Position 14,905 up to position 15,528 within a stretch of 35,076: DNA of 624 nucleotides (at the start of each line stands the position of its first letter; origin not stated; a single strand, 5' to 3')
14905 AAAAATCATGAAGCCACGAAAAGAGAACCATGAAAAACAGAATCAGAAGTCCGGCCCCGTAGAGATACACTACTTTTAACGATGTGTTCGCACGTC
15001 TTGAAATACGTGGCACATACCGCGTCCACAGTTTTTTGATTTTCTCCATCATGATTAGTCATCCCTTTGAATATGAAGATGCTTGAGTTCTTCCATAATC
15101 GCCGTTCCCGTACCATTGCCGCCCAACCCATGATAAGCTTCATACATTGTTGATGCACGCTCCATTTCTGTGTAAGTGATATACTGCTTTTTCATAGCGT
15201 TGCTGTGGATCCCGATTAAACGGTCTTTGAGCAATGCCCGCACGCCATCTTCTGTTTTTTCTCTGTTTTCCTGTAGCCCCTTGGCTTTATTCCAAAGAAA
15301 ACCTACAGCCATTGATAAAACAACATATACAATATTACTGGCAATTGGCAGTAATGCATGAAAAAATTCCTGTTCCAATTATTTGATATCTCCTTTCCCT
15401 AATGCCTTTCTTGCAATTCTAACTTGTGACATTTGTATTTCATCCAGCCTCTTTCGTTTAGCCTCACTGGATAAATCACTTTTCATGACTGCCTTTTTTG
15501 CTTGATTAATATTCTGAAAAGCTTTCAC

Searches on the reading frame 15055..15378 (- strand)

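Call 9: search_protein_families(library=phrogs, proteins=[window:15055-15378:-], max_evalue=0.001)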
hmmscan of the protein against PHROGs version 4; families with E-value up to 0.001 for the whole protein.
window:15055-15378:- (107 aa): 2 families
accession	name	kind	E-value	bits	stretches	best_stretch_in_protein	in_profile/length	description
phrog_4105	-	unknown function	1.4e-19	71.3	1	19-105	14-100/103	-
phrog_4257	-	unknown function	4.2e-11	44.2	1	31-106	61-136/138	-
